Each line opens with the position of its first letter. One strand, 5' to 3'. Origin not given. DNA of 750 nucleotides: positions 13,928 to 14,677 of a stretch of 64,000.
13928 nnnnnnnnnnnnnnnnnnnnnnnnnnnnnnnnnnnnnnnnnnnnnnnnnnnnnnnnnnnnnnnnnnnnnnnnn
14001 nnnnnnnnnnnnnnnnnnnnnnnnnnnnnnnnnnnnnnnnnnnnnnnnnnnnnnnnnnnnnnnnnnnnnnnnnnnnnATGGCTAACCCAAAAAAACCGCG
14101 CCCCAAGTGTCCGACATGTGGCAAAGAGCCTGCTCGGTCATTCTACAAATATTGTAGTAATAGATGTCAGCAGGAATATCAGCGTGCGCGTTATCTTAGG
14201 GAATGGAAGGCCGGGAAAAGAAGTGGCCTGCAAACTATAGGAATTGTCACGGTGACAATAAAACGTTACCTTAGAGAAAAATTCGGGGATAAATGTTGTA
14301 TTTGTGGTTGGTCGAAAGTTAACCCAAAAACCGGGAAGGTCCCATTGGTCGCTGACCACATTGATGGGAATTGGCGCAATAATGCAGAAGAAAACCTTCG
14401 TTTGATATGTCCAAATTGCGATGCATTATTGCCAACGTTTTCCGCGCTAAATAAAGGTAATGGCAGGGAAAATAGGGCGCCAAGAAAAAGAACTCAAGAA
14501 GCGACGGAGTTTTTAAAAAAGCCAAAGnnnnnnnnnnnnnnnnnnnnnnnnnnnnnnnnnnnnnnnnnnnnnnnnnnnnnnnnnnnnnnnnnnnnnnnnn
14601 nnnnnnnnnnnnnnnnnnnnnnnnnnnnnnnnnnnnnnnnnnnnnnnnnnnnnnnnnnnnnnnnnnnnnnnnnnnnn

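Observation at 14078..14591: Free-standing HNH endonuclease wedged between the intron-containing tRNA-Thr and tRNA-Thr(CGU), overlapping the latter's 5' end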

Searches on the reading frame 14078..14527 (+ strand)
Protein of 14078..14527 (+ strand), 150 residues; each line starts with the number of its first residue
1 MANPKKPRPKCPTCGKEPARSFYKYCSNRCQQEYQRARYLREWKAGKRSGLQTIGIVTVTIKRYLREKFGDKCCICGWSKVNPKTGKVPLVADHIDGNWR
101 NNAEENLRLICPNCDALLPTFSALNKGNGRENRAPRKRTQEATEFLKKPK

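Call 5: search_protein_families(library=pfam, proteins=[window:14078-14527:+], max_evalue=0.1)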
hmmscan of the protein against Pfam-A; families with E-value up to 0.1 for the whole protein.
window:14078-14527:+ (150 aa): 2 families
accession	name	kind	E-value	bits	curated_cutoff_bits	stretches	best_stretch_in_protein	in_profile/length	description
PF13392.12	HNH_3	-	0.00018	21.5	24.8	1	84-110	11-39/46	HNH endonuclease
PF09889.16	DUF2116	-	0.0078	16.6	26.8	1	10-38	5-32/59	Probable treble clef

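Call 6: find_homologous_proteins(query=window:14078-14527:+)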
Query window:14078-14527:+ (150 aa): 1958 proteins with E <= 0.001 among 1978 candidates; the best 120 are listed.
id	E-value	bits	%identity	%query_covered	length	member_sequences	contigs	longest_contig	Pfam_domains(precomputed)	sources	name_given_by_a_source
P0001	6.1e-100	350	100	100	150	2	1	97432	-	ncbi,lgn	-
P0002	2.1e-82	293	81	99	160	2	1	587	-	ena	-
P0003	4.6e-80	285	80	98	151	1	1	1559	-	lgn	-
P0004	1.2e-78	280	81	97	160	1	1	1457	-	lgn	-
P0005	1.0e-77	277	78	98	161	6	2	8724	-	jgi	-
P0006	1.3e-77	277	79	99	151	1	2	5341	-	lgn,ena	-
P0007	1.8e-77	277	78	100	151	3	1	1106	-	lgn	-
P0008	2.0e-77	276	81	97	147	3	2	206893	PF13392.13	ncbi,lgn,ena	-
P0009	2.7e-77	276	80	99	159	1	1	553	-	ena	-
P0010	2.8e-77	276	80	97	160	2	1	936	-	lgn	-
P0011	7.5e-77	274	78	100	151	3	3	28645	-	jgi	-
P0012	1.0e-76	274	80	97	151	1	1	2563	-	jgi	jgi:hypothetical protein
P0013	2.4e-76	273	77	100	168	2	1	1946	-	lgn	-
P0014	2.5e-76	273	77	100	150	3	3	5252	-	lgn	-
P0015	3.0e-76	273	77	100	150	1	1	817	-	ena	-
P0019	7.3e-76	271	77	99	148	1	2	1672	PF13392.13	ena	-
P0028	1.5e-74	267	77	97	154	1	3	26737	PF13392.13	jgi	jgi:hypothetical protein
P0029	2.0e-74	267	77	97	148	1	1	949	PF13392.13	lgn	-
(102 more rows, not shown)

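Call 7: search_protein_families(library=ncbifam, proteins=[window:14078-14527:+], max_evalue=1)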
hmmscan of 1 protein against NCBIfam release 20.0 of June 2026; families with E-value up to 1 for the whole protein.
window:14078-14527:+ (150 aa): 4 families
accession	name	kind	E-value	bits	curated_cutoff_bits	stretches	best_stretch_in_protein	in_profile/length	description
NF002362.0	PRK01343.1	equivalog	1.2e-05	24.9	79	1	3-32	13-42/66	DNA gyrase inhibitor YacG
NF040563.1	guided_IscB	equivalog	0.00048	19.4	175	1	59-116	181-233/314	RNA-guided endonuclease IscB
NF041791.1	anti-phage_ZorE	equivalog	0.01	14.7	600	1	61-121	196-253/358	type II Zorya anti-phage system protein ZorE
NF038384.1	zinc_YnfU_fam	subfamily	0.11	12.1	36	1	105-117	35-47/52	YnfU family zinc-binding protein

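Call 8: search_protein_families(library=phrogs, proteins=[window:14078-14527:+], max_evalue=1)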
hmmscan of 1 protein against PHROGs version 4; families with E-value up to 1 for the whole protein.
window:14078-14527:+ (150 aa): 21 families
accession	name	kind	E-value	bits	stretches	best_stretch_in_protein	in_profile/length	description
phrog_1271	-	DNA, RNA and nucleotide metabolism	1.6e-18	68.2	1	5-139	209-335/361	HNH endonuclease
phrog_10822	-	DNA, RNA and nucleotide metabolism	2.8e-14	54.4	1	66-135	96-164/245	HNH endonuclease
phrog_14736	-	DNA, RNA and nucleotide metabolism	4.9e-14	53.5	1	69-132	31-92/202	HNH endonuclease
phrog_2255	-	DNA, RNA and nucleotide metabolism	9.2e-07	29.5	1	3-114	48-164/211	HNH endonuclease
phrog_7785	-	DNA, RNA and nucleotide metabolism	6.7e-05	23.9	1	23-131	18-124/147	HNH endonuclease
phrog_2633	-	DNA, RNA and nucleotide metabolism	6.9e-05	24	1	19-122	34-123/142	endonuclease VII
phrog_8048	-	DNA, RNA and nucleotide metabolism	0.00041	20.6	1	60-116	166-223/273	HNH endonuclease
phrog_4578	-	DNA, RNA and nucleotide metabolism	0.0015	19.5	1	75-110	16-50/130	HNH endonuclease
phrog_959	-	DNA, RNA and nucleotide metabolism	0.0029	18.3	1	91-116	78-103/138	HNH endonuclease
phrog_1571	-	DNA, RNA and nucleotide metabolism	0.02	15.8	1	83-115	58-90/128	HNH endonuclease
phrog_99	-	DNA, RNA and nucleotide metabolism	0.021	15.5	1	85-110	169-196/383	HNH endonuclease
phrog_35828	-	unknown function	0.025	15.5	1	23-50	19-46/72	-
phrog_2214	-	DNA, RNA and nucleotide metabolism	0.026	14.6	1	59-115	182-233/429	HNH endonuclease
phrog_22514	-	DNA, RNA and nucleotide metabolism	0.051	14.7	1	66-103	62-98/187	HNH endonuclease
phrog_29767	-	unknown function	0.065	14.3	1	87-132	26-73/86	-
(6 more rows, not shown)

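Call 9: find_related_loci(query=window:14078-14527:+, collection=genome_contigs, flank=3000)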
Query window:14078-14527:+ (150 aa) in genome_contigs; peptide patterns used: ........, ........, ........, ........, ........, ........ (x = any residue, [..] = any of these).
574 stretches matched a pattern; 212 encode a relative of the query (tblastn E <= 1e-3); the best 80 are kept; 80 distinct loci.
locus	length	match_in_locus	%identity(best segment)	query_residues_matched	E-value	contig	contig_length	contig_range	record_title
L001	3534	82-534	81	1-150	7e-83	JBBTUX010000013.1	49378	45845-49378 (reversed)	MAG: Patescibacteria group bacterium isolate H41-bin038_1 H41_bin038_1_000000000013, whole genome shotgun sequence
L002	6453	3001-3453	77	1-150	2e-78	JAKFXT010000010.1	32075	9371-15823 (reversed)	MAG: Patescibacteria group bacterium isolate ND4_Bin_14 ND4_0000049, whole genome shotgun sequence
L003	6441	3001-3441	79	1-147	4e-78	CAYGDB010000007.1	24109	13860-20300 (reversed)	MAG TPA_asm: uncultured Candidatus Saccharibacteria bacterium isolate ERP113451_co1_290 genome assembly, contig: NODE_23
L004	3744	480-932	75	1-150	5e-76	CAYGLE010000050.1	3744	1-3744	MAG TPA_asm: uncultured Candidatus Saccharibacteria bacterium isolate ERP113451_co3_98 genome assembly, contig: NODE_278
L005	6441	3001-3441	73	1-147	2e-71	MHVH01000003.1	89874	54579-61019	MAG: Candidatus Zambryskibacteria bacterium RIFCSPHIGHO2_01_FULL_46_25 rifcsphigho2_01_scaffold_299, whole genome shotgu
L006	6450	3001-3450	69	1-150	7e-71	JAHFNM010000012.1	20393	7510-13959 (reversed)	MAG: Candidatus Nomurabacteria bacterium isolate nzgw480 NODE_3563_length_20394_cov_3.326000, whole genome shotgun seque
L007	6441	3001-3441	72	1-147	8e-70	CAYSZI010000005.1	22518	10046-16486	MAG TPA_asm: uncultured Candidatus Saccharibacteria bacterium isolate SRP142039_co2_51 genome assembly, contig: NODE_112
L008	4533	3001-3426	73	1-142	8e-70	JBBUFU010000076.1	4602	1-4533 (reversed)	MAG: Patescibacteria group bacterium isolate H43-bin025_1 H43_bin025_1_000000000076, whole genome shotgun sequence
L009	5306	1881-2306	71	1-142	3e-69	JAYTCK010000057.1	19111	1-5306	MAG: bacterium isolate GFS_1518 GFS_1518_56, whole genome shotgun sequence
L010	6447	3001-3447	70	2-150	2e-69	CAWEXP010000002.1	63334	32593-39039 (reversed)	MAG: Candidatus Kaiserbacteria bacterium isolate MFD04780.bin.1.84 genome assembly, contig: contig_129502, whole genome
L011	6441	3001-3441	69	2-148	2e-69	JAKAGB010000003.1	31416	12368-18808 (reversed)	MAG: bacterium isolate WY2.bin141 NODE_1863_length_31416_cov_3.178881, whole genome shotgun sequence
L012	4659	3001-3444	71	3-150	8e-69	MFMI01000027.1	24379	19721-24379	MAG: Candidatus Kaiserbacteria bacterium RIFCSPLOWO2_02_FULL_54_13 rifcsplowo2_02_scaffold_6746, whole genome shotgun se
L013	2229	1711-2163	68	1-150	3e-70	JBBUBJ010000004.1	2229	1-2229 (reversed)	MAG: Patescibacteria group bacterium isolate H52-bin031_1 H52_bin031_1_000000000004, whole genome shotgun sequence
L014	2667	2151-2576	73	1-142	1e-69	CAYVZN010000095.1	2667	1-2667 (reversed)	MAG TPA_asm: uncultured Candidatus Saccharibacteria bacterium isolate binchicken_co21_294 genome assembly, contig: NODE_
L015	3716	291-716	71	1-142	1e-68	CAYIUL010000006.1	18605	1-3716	MAG TPA_asm: uncultured Candidatus Saccharibacteria bacterium isolate ERP119705_co5_417 genome assembly, contig: NODE_36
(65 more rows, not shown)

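Call 17: search_solved_structures(query=window:14078-14527:+, max_evalue=1, show_alignments=3)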
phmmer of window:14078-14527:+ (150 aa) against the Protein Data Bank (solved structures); distinct sequences matched with E-value up to 1: 2.
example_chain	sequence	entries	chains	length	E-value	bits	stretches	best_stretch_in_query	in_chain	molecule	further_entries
3g01_A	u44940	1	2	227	0.94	12.5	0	62-89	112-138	Granzyme C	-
3fzz_A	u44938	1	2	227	0.94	12.5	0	62-89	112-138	Granzyme C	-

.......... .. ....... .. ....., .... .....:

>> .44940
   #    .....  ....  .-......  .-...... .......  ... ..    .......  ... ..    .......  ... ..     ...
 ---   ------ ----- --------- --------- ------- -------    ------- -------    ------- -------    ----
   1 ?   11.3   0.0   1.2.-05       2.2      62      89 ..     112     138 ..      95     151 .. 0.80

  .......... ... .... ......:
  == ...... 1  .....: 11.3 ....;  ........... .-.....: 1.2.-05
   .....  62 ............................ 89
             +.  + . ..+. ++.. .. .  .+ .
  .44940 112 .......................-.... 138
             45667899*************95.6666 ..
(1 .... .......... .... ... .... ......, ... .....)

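Call 21: search_protein_representatives(protein=window:14078-14527:+)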
Query: 150 residues. Proteins with E-value up to 0.001 (for the whole library): 8983; up to 1e-10: 3561; up to 1e-30: 172. The best 150 are listed.
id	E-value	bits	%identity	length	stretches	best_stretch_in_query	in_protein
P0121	4.4e-64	231.3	66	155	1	4-149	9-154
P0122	1.0e-40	155.4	60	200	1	11-129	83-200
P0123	1.8e-40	154.6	67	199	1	36-137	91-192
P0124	2.7e-40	154.0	41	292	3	5-122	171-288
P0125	3.2e-40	153.8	54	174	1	5-133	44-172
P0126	4.5e-40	153.3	53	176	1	4-138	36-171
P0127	5.3e-40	153.1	55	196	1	7-133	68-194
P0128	6.5e-40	152.8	51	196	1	4-134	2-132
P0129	8.8e-40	152.4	56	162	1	10-137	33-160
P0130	4.3e-39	150.1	49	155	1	1-136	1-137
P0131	9.5e-39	149.0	51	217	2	10-136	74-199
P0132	3.7e-38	147.1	48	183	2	10-133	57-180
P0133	8.9e-38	145.8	54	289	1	22-133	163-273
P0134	1.5e-37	145.1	48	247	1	3-134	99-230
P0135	1.9e-37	144.8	51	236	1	5-136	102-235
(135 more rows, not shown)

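Call 39: predict_structure(alignment_id=A2)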
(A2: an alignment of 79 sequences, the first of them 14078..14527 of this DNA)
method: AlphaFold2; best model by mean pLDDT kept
length: 150 residues; sequences in the alignment: 79
mean_pLDDT: 84.1   pTM: 0.70
mean pLDDT of the five models: 84.1, 83.2, 82.6, 82.4, 79.6
residues with pLDDT >= 90: 77; 70-90: 49; 50-70: 19; < 50: 5
segments of 3 or more residues with pLDDT < 50: 124-128
pLDDT, mean of each block of 10 residues (from residue 1): 77 91 91 95 95 88 95 94 91 86 92 79 51 62 76
secondary structure, 60 per line:
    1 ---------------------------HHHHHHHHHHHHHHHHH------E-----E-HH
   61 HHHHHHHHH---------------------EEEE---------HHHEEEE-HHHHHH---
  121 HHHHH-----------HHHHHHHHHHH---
elements in order: H28-44 H59-69 E91-94 E107-110 H112-117 H121-125 H137-147

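Call 41: fold_search(model_id=the predicted structure, library=pdb)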
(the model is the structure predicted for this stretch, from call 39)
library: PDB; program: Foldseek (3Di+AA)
matches with E <= 10: 143; with E <= 0.001: 0
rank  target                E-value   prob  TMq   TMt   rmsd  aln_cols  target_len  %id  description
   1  9j1y_A                2.6e-02  0.77  0.33  0.34  12.5       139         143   18  Crystal structure of Nme1Cas9 HNH domain bound to anti-CRISPR AcrIIC1Boe. (released 2026-03-04)
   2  4oge                  3.2e-02  0.75  0.34  0.06  15.2       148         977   20  Crystal structure of the Type II-C Cas9 enzyme from Actinomyces naeslundii (released 2014-02-12)
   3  5zmm_F                4.0e-02  0.82  0.36  0.14   7.3       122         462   19  Structure of the Type IV phosphorothioation-dependent restriction endonuclease ScoMcrA (released 2018-09-26)
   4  5vgb_A                4.0e-02  0.72  0.29  0.31  10.2       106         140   22  Crystal structure of NmeCas9 HNH domain bound to anti-CRISPR AcrIIC1 (released 2017-08-30)
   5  8fm1_B                7.2e-02  0.90  0.36  0.17  11.4       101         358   20  Structure of CBASS Cap5 from Pseudomonas syringae in the absence of a ligand (apo form dimer) (released 2024-02-07)
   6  3ldy_A                7.2e-02  0.51  0.29  0.31  10.7       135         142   18  An extraordinary mechanism of DNA perturbation exhibited by the rare-cutting HNH restriction endonuclease PacI (released 2010-04-21)
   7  5zmm_A                8.9e-02  0.84  0.32  0.10   5.6        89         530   21  Structure of the Type IV phosphorothioation-dependent restriction endonuclease ScoMcrA (released 2018-09-26)
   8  5zmm_C                9.5e-02  0.63  0.35  0.13   7.4       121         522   19  Structure of the Type IV phosphorothioation-dependent restriction endonuclease ScoMcrA (released 2018-09-26)
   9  8fmh_E                1.0e-01  0.93  0.29  0.13   4.6        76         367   21  Structure of CBASS Cap5 from Pseudomonas syringae as an activated tetramer with the cyclic dinucleotide 3'2'-c-dGAMP l (released 2024-02-07)
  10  8fm1_L                1.0e-01  0.85  0.34  0.15  11.5        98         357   19  Structure of CBASS Cap5 from Pseudomonas syringae in the absence of a ligand (apo form dimer) (released 2024-02-07)
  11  9nlg_B                1.1e-01  0.95  0.35  0.16   5.1        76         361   21  CBASS Pseudomonas syringae Cap5 tetramer with 3'2'-c-GAMP cyclic dinucleotide ligand (His56Ala mutant without Mg2+ ion (released 2025-06-18)
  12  8fmf_C                1.1e-01  0.95  0.29  0.13   4.6        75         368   21  Structure of CBASS Cap5 from Pseudomonas syringae as an activated tetramer with the cyclic dinucleotide 3'2'-c-diAMP l (released 2024-02-07)
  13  5zmm_B                1.1e-01  0.82  0.32  0.10   5.6        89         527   21  Structure of the Type IV phosphorothioation-dependent restriction endonuclease ScoMcrA (released 2018-09-26)
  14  5x42_A                1.2e-01  0.99  0.29  0.23   1.3        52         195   19  Structure of DotL(590-659)-DotN derived from Legionella pneumophila (released 2017-06-14)
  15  8fm1_A                1.2e-01  0.87  0.34  0.15  11.0        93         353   20  Structure of CBASS Cap5 from Pseudomonas syringae in the absence of a ligand (apo form dimer) (released 2024-02-07)
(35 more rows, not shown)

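Call 42: search_dna_similar(query=window:14078-14527:+, collection=phages, mode=protein, max_rows=25)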
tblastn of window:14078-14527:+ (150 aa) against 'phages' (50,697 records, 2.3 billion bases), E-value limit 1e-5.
Records with a match: 139; places in all: 139; records where one place covers at least 80% of the query: 24.
Best place of each record, by identity: <60% 139.
By first word of the organism name: Escherichia 61; Salmonella 21; Streptomyces 9; Synechococcus 6; Yersinia 6; Shigella 5; uncultured 4; Cronobacter 4; Erwinia 4; Enterococcus 2; and 12 more.
By host as written in the record: Escherichia coli 33; - 15; Salmonella enterica 6; Synechococcus sp. MW02 5; Escherichia coli B 5; Cronobacter sakazakii 4; Streptomyces griseus ATCC 10137 3; Streptomyces viridochromogenes DSM40736 2; and 49 more.
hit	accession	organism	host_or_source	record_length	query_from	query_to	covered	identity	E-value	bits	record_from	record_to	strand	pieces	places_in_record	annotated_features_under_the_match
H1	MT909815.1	Enterococcus phage iF6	Enterococcus faecium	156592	11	133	82%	47.6%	2e-30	120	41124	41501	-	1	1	none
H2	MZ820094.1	Streptomyces phage Jada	Streptomyces viridochromogenes DSM40736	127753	11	133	82%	46.3%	1e-25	107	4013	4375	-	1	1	14: HNH endonuclease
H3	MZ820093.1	Streptomyces phage Forrest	Streptomyces viridochromogenes DSM40736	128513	11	133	82%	45.5%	1e-25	106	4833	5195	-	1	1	16: HNH endonuclease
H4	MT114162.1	Streptomyces phage Moab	Streptomyces griseofuscus ATCC 23916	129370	11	133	82%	45.5%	1e-25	106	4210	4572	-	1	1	14: HNH endonuclease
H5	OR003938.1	Synechococcus phage DSL-LC03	Synechococcus sp.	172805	11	138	85%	43.6%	5e-23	99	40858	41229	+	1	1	HNH endonuclease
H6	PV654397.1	Escherichia phage WPEC5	Escherichia coli EC3.18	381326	1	130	87%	40.2%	4e-21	94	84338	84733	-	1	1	HNH endonuclease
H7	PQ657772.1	Escherichia phage EC.P1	Escherichia coli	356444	1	130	87%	40.2%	5e-21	94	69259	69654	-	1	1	hypothetical protein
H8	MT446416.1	Escherichia virus TH47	Escherichia coli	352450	1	130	87%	40.2%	6e-21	93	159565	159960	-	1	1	record has no annotation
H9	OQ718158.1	Escherichia phage vB_Ec-M-J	Escherichia coli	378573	1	130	87%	40.2%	8e-21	93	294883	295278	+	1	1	HNH endonuclease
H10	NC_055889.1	uncultured phage cr53_1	human feces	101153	3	133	87%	39.3%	2e-8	57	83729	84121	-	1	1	HNH endonuclease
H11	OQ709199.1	Streptomyces phage PumpkinSpice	Streptomyces griseofuscus ATCC 23916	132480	6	133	85%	38.5%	6e-18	85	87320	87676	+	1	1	150: HNH endonuclease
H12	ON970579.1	Streptomyces phage Spilled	Streptomyces griseus ATCC 10137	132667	6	133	85%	38.5%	6e-18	85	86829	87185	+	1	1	151: HNH endonuclease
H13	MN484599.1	Streptomyces phage Wipeout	Streptomyces griseus ATCC 10137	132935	6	133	85%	38.5%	6e-18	85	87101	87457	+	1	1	142: HNH endonuclease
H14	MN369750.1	Streptomyces phage TomSawyer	Streptomyces griseus ATCC 10137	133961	6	133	85%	38.5%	6e-18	85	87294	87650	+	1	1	150: HNH endonuclease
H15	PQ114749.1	Microbacterium phage Wolfstar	Microbacterium paraoxydans NRRL B-24275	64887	25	150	84%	38.8%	8e-17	81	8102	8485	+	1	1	25: HNH endonuclease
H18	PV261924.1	Synechococcus phage RN05-S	Synechococcus sp. MW02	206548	11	117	71%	44.1%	2e-22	97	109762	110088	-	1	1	none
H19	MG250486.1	Raoultella phage Ro1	Raoultella ornithinolytica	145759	21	130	73%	42.3%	1e-21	95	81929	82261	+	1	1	hypothetical protein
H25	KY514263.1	Pectobacterium phage vB_PatM_CB7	Pectobacterium atrosepticum DSM 30186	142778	11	130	80%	36.4%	5e-20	91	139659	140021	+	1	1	HNH endonuclease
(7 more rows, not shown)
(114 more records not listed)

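Call 43: get_annotated_region(hit=H1, flank=2500)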
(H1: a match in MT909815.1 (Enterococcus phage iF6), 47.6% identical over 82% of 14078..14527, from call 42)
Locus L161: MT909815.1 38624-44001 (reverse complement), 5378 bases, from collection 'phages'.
description: Enterococcus phage iF6, complete genome.
organism: Enterococcus phage iF6 (NCBI taxid 2765371)
taxonomy: Viruses; Duplodnaviria; Heunggongvirae; Uroviricota; Caudoviricetes; Herelleviridae; Brockvirinae; Schiekvirus
host: Enterococcus faecium; source: -; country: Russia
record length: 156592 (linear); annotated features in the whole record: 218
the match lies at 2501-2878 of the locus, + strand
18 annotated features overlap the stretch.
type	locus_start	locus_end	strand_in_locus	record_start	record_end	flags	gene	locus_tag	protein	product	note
tRNA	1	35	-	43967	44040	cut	-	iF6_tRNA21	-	tRNA-Arg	-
tRNA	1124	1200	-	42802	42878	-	-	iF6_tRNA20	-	tRNA-Asp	-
tRNA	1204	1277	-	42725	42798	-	-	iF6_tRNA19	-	tRNA-Glu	-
tRNA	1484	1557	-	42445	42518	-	-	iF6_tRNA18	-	tRNA-Met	-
tRNA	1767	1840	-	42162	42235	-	-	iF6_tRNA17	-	tRNA-Trp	-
tRNA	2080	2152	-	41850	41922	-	-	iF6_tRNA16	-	tRNA-Cys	-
tRNA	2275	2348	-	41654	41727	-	-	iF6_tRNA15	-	tRNA-Phe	-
tRNA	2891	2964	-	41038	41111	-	-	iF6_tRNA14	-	tRNA-Thr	-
tRNA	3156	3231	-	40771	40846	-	-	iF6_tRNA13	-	tRNA-Lys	-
tRNA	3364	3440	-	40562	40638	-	-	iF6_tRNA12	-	tRNA-Lys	-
tRNA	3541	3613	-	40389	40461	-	-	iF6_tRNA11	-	tRNA-Arg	-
tRNA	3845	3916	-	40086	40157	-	-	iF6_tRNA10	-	tRNA-Val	-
tRNA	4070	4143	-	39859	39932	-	-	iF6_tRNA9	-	tRNA-Ile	-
CDS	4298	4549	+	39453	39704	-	-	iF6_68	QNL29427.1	hypothetical protein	-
CDS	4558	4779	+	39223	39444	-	-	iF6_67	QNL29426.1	hypothetical protein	-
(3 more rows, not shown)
